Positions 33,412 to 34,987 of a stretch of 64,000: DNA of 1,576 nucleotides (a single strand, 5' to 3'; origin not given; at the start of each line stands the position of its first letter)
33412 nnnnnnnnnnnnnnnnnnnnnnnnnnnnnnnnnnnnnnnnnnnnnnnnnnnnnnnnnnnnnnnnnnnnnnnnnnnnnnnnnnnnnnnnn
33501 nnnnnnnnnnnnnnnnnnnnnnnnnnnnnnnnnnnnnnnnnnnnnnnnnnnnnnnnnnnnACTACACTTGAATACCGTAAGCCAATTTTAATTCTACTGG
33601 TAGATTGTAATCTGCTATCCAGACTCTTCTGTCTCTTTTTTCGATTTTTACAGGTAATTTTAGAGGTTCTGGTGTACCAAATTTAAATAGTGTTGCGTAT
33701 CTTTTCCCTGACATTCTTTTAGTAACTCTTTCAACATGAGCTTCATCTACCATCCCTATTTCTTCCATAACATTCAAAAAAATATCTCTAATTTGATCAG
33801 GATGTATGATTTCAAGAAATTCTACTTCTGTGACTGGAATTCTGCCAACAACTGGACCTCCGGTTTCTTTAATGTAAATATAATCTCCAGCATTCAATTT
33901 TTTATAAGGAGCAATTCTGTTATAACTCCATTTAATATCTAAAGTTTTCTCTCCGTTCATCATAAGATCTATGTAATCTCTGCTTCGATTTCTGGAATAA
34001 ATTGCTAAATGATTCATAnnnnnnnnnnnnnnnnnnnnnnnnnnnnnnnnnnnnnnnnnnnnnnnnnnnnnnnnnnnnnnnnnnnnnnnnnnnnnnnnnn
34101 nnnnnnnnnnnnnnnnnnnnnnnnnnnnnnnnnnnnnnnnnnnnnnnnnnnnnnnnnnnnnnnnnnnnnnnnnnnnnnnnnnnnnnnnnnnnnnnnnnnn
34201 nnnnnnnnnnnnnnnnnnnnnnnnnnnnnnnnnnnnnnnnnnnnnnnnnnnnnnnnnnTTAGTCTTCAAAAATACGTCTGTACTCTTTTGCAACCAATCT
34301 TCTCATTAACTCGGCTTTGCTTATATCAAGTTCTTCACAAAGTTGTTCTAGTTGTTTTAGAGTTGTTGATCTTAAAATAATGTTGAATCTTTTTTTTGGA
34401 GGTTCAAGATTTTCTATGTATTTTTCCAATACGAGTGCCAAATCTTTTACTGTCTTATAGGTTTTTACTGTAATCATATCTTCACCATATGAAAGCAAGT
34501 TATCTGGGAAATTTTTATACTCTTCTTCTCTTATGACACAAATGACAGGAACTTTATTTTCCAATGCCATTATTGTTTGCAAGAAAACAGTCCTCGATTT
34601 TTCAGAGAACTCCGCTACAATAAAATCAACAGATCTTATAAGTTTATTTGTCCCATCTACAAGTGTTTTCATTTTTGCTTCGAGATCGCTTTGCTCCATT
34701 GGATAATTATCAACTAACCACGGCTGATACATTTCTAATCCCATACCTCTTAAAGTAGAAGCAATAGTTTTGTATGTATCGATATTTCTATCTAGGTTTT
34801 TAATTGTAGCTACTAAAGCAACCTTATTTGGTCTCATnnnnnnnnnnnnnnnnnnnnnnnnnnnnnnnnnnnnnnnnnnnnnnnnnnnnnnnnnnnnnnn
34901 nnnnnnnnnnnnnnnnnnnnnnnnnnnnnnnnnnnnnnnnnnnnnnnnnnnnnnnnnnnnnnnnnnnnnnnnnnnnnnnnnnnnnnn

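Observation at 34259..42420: Nine-gene minus-strand cluster of nucleotide- and sugar-modifying enzymes of unusual composition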

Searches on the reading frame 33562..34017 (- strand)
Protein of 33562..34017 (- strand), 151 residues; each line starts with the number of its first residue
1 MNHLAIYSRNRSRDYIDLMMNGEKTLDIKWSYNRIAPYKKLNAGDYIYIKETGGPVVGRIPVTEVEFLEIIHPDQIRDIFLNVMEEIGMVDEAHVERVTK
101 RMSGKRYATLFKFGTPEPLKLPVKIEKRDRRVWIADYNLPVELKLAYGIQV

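Call 8: search_protein_families(library=pfam, proteins=[window:33562-34017:-], max_evalue=0.01)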
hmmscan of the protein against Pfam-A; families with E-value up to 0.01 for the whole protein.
window:33562-34017:- (151 aa): 0 families

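Call 34: search_protein_families(library=padloc, proteins=[window:33562-34017:-], max_evalue=0.01)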
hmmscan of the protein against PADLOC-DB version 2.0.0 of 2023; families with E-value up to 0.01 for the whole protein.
window:33562-34017:- (151 aa): 0 families

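Call 80: search_solved_structures(query=A9, max_evalue=10, show_alignments=1)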
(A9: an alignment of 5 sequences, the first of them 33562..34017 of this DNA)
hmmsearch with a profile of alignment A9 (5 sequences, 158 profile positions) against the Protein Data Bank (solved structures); distinct sequences matched with E-value up to 10: 15.
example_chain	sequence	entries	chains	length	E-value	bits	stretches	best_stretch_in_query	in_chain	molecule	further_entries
2kma_A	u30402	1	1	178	0.018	18.3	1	34-107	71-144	Talin 1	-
3ivf_A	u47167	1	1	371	0.037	17.3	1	34-108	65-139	Talin-1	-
8fso_A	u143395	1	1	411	0.056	16.7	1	34-107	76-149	Integrin beta-6,Talin-1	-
8fse_A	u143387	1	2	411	0.056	16.7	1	34-107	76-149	Integrin beta-2,Talin-1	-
8ftb_B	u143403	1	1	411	0.056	16.7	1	34-107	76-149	Integrin beta-2,Talin-1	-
8t0a_A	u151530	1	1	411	0.056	16.7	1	34-107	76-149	Integrin beta-2,Talin-1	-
8t0d_A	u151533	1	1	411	0.056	16.7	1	34-107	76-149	Integrin beta-2,Talin-1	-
6mfs_A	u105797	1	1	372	0.058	16.6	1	34-107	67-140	Talin-1 fusion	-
9c1t_A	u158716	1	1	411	0.06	16.6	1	34-107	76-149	Integrin beta-3, Talin-1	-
9dz5_A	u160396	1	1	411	0.06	16.6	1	34-107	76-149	Talin-1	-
6vgu_A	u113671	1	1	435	0.061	16.5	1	35-107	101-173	Integrin beta-3,Talin-1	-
6u4k_A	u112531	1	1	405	0.12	15.6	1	29-109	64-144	Talin-2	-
9k8e_A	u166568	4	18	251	0.25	14.6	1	74-105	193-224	Cage-t32-Zn1-HEHE-35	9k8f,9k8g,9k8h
6r9t_A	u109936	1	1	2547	0.3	14.3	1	35-111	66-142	Talin-1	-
8vdo_A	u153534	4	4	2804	0.44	13.7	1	35-109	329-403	Green fluorescent protein,Talin-1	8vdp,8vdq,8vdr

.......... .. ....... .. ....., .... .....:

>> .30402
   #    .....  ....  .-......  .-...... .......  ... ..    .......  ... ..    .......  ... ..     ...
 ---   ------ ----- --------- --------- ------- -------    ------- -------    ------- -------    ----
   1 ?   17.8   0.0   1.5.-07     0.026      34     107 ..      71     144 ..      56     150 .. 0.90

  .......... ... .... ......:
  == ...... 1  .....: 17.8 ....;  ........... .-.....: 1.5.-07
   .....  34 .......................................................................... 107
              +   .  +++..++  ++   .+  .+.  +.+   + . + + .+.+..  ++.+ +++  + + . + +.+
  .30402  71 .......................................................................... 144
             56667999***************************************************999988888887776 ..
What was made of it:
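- Tried and rejected: For the ASCH-like family they gave spurious talin hits (call 80).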

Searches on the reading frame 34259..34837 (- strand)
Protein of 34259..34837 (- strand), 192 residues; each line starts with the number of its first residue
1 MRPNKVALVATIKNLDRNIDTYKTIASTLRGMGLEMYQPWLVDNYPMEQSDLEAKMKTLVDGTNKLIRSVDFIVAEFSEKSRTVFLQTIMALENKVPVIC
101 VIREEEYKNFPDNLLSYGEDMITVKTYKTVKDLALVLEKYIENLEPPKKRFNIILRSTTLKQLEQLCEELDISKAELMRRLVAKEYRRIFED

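Call 3: search_protein_families(library=pfam, proteins=[window:34259-34837:-], max_evalue=0.1)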
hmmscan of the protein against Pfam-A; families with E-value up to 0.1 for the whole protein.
window:34259-34837:- (192 aa): 5 families
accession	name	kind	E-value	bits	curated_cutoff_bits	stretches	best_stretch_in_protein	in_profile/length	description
PF14056.11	DUF4250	-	0.00016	22.1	27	1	152-186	13-46/55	Domain of unknown function (DUF4250)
PF01402.27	RHH_1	-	0.00039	20.7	20.5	1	152-188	3-39/39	Ribbon-helix-helix protein, copG family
PF10723.15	RepB-RCR_reg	-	0.021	15.2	21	1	148-188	39-79/81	Replication regulatory protein RepB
PF02999.19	Borrelia_orfD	-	0.042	14.6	27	1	77-146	21-89/100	Borrelia orf-D family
PF07498.18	Rho_N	-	0.099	13.1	24.9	0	155-180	2-27/43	Rho termination factor, N-terminal domain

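Call 4: search_protein_families(library=ncbifam, proteins=[window:34259-34837:-], max_evalue=0.1)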
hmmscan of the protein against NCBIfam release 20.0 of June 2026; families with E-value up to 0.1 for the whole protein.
window:34259-34837:- (192 aa): 1 family
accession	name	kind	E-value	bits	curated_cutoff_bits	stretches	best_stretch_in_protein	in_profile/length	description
NF010256.0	PRK13702.1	subfamily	0.0083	16.1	87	1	149-187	42-80/85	replication regulatory protein RepA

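Call 22: search_solved_structures(query=A3, max_evalue=10, show_alignments=2)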
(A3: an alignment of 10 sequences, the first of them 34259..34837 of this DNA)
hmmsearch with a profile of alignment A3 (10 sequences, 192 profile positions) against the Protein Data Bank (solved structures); distinct sequences matched with E-value up to 10: 8.
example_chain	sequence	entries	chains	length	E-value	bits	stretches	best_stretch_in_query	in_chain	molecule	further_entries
1b01_A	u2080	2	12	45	0.031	17.1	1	147-187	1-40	TRANSCRIPTIONAL REPRESSOR COPG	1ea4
2cpg_A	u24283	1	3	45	0.031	17.1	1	147-182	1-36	TRANSCRIPTIONAL REPRESSOR COPG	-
2l82_A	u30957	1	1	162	0.069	15.9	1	96-147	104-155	DESIGNED PROTEIN OR32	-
1gul_A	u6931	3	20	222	0.6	12.9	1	81-99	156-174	Glutathione S-transferase A4 | PROTEIN (GLUTATHIONE TRANSFERASE A4-4)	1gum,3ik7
2bkk_A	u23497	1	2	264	1.1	12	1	88-142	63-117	AMINOGLYCOSIDE 3'-PHOSPHOTRANSFERASE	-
1j7i_A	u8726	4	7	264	1.3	11.8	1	88-142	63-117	AMINOGLYCOSIDE 3'-PHOSPHOTRANSFERASE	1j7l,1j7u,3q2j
1l8t_A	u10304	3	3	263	1.3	11.8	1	88-142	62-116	Aminoglycoside 3'-Phosphotransferase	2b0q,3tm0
8st9_A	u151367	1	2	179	1.4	11.6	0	110-163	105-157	E3 ubiquitin-protein ligase SopA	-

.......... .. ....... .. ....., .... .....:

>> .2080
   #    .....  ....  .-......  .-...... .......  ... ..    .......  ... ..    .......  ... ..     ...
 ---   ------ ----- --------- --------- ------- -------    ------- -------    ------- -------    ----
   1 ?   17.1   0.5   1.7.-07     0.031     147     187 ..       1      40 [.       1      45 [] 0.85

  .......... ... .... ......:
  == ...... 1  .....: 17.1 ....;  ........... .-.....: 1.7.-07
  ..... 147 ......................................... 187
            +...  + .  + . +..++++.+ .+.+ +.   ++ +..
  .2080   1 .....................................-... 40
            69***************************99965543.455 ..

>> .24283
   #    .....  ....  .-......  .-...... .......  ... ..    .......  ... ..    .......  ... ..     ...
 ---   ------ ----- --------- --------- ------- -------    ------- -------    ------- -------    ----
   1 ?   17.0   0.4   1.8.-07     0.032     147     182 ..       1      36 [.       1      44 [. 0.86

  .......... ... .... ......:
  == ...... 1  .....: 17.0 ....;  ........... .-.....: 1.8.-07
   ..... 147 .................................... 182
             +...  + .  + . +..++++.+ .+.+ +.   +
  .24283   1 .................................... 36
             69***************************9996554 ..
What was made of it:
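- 34259..34837 (-): Probable pathway regulator: a MilB/Rcl-like (NMP N-glycosidase fold) sensor domain fused to a CopG-type ribbon-helix-helix domain. RHH: Pfam 20.7 bits and CopG in the PDB (calls 3, 22).
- On CopG/Arc/MetJ ribbon-helix-helix: CopG in the PDB at E 0.03 (call 22).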

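Call 29: find_homologous_proteins(query=A3, max_evalue=0.001)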
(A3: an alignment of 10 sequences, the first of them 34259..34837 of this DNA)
Query A3 (10 sequences) (192 aa, profile of the alignment): 35 proteins with E <= 0.001 among 1701 candidates.
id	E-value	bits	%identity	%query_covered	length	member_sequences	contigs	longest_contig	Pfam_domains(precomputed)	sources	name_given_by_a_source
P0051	3.9e-88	312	38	96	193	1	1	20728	-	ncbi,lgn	-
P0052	1.0e-87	311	38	96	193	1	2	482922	-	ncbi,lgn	-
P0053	3.2e-86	306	53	100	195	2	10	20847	-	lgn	-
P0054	6.1e-86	305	51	99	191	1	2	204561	-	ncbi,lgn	-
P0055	1.3e-85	304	49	99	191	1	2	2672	-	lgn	-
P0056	4.1e-85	302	100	100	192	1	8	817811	-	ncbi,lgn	-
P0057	5.8e-84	298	85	100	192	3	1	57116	-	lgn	-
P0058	7.2e-84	298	40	100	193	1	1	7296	-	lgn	-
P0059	1.8e-83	297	57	99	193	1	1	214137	-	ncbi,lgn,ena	-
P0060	6.9e-83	295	35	97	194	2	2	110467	-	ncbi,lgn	-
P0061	1.5e-82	294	38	96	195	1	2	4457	-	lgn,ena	-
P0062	2.2e-82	293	51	99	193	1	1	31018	-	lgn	-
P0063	5.7e-82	292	51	99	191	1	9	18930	-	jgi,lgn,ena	-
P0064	7.5e-82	292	54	99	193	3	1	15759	-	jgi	jgi:hypothetical protein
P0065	5.8e-81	289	50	99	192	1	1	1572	-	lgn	-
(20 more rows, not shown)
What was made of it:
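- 34259..34837 (-): The family has 35 members, all of about 190 aa (call 29).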

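Call 34: search_protein_families(library=padloc, proteins=[window:34259-34837:-], max_evalue=0.01)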
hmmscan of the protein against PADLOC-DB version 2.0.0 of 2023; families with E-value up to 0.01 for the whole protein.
window:34259-34837:- (192 aa): 0 families

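Call 41: predict_structure(alignment_id=A6)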
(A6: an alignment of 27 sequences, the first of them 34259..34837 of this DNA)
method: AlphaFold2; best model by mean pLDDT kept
length: 192 residues; sequences in the alignment: 27
mean_pLDDT: 85.7   pTM: 0.70
mean pLDDT of the five models: 85.7, 84.7, 82.8, 82.1, 81.2
residues with pLDDT >= 90: 81; 70-90: 96; 50-70: 15; < 50: 0
segments of 3 or more residues with pLDDT < 50: none
pLDDT, mean of each block of 10 residues (from residue 1): 83 89 94 90 86 78 86 93 92 92 92 85 92 91 67 67 87 85 84 61
secondary structure, 60 per line:
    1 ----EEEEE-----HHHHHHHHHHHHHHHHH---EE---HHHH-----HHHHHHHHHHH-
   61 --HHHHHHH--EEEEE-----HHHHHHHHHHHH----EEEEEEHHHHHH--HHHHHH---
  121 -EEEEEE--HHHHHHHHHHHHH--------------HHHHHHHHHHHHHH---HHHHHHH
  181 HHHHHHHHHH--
elements in order: E5-9 H15-31 H40-43 H49-59 H63-69 E72-76 H82-93 E98-103 H104-109 H112-117 E122-127 H130-142 H157-170 H174-190
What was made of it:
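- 34259..34837 (-): AF2 model pLDDT 85.7 (call 41).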

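Call 57: find_encoding_contigs(protein=P0059, flank=10000, max_places=1)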
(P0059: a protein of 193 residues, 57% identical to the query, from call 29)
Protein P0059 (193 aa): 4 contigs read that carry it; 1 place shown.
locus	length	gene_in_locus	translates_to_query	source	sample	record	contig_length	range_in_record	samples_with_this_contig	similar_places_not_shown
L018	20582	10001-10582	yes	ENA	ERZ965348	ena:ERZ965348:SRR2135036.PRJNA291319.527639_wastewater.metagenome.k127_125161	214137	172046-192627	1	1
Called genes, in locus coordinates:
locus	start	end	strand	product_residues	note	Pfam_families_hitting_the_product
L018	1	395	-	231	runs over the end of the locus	-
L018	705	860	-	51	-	-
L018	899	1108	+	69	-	PF13683:rve_3, PF13333:rve_2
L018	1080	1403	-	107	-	-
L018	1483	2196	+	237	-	-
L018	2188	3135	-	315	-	PF01636:APH (weak), PF02958:EcKL (faint)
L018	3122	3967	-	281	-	PF00535:Glycos_transf_2, PF10111:Glyco_tranf_2_2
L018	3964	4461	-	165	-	-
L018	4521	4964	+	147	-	-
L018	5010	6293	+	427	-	-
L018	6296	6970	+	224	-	PF00702:Hydrolase (weak), PF13419:HAD_2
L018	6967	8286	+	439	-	PF00697:PRAI, PF00834:Ribul_P_3_epim (faint)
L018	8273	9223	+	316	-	PF02541:Ppx-GppA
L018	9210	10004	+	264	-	PF00106:adh_short, PF13561:adh_short_C2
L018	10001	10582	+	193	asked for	-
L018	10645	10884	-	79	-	PF09851:SHOCT (weak)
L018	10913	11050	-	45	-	-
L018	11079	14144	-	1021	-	PF04313:HSDR_N, PF00270:DEAD, PF04851:ResIII, PF18766:SWI2_SNF2, PF22679:T1R_D3-like, PF12008:EcoR124_C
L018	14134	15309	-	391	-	-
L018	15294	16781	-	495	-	PF02463:SMC_N, PF13175:AAA_15, PF13476:AAA_23, PF13555:AAA_29 (weak), PF13304:AAA_21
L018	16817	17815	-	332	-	PF13310:Virulence_RhuM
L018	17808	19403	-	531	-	PF12161:HsdM_N, PF02384:N6_Mtase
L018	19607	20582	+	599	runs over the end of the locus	-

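Call 61: search_protein_families(library=ncbifam, proteins=[L018:3964-4461:-], max_evalue=0.01)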
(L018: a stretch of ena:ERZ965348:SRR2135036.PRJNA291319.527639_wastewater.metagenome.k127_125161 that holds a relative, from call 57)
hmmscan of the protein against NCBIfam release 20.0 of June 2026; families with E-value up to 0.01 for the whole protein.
L018:3964-4461:- (165 aa): 0 families
